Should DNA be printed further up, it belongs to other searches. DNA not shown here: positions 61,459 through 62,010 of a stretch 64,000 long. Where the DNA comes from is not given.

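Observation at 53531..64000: NHLP export triad plus azoline-oxidase-type dehydrogenase, but no cyclodehydratase inside the window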

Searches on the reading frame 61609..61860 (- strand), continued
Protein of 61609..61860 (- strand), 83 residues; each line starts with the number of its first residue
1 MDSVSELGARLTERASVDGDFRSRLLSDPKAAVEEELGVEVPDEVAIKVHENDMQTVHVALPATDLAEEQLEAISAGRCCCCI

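Call 92: fold_search(model_id=the predicted structure, library=pdb)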
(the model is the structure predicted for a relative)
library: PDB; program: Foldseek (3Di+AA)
matches with E <= 10: 488; with E <= 0.001: 30
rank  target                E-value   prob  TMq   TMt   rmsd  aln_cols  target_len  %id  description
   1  2xlq                  1.5e-04  1.00  0.38  0.44   9.4       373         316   12  Structural and Mechanistic Analysis of the Magnesium-Independent Aromatic Prenyltransferase CloQ from the Clorobiocin Bi (released 2010-10-27)
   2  4ee6_B                1.5e-04  1.00  0.43  0.54   8.1       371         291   10  Crystal Structure of the Novel Phenazine Prenyltransferase EpzP (methylated) (released 2012-11-14)
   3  4ee8                  1.5e-04  1.00  0.39  0.47   8.2       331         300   10  Crystal structure of the Novel Phenazine Prenyltransferase EpzP (wildtype) (released 2012-11-14)
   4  8db1_D                1.6e-04  1.00  0.41  0.44  10.0       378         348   12  Crystal structure of native DMATS1 prenyltransferase (released 2022-09-28)
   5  8daz_A                1.7e-04  1.00  0.46  0.44  10.3       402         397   12  Crystal structure of DMATS1 prenyltransferase in complex with L-Trp and GSPP (released 2022-09-28)
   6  8daz_C                1.7e-04  1.00  0.44  0.43  10.8       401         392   11  Crystal structure of DMATS1 prenyltransferase in complex with L-Trp and GSPP (released 2022-09-28)
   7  9iia_A                2.0e-04  1.00  0.49  0.45   6.7       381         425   11  Crystal structure of the free histidine prenyltransferase FunA (released 2024-12-11)
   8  5inj                  2.0e-04  1.00  0.44  0.47   8.4       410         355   15  Crystal Structure of Prenyltransferase PriB Ternary Complex with L-Tryptophan and Dimethylallyl thiolodiphosphate (DMSPP (released 2016-05-11)
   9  7w8u                  2.8e-04  1.00  0.47  0.50   8.1       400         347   14  Crystal Structure of Indole Prenyltransferase IptA (released 2022-10-19)
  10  8db1_A                3.3e-04  1.00  0.40  0.39  11.1       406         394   12  Crystal structure of native DMATS1 prenyltransferase (released 2022-09-28)
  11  4yzk                  3.5e-04  1.00  0.47  0.51   8.6       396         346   11  Crystal structure of the indole prenyltransferase TleC apo structure (released 2016-03-16)
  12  5k9m                  3.7e-04  1.00  0.46  0.49   8.6       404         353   15  Crystal Structure of PriB Binary Complex with Product Diphosphate (released 2016-06-15)
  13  5z44_A                3.7e-04  1.00  0.36  0.43   8.6       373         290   11  Crystal structure of prenyltransferase AmbP1 complexed with GSPP (released 2018-06-06)
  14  1zb6                  3.9e-04  1.00  0.39  0.47   7.9       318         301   10  Co-Crystal Structure of ORF2 an Aromatic Prenyl Transferase from Streptomyces sp. strain cl190 complexed with GSPP and 1 (released 2005-06-21)
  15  8y9d_A                4.4e-04  0.99  0.39  0.37  12.1       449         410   12  Versatile Aromatic Prenyltransferase auraA in complex with DMAPP and cyclo-(L-Val-L-His) (released 2025-02-05)
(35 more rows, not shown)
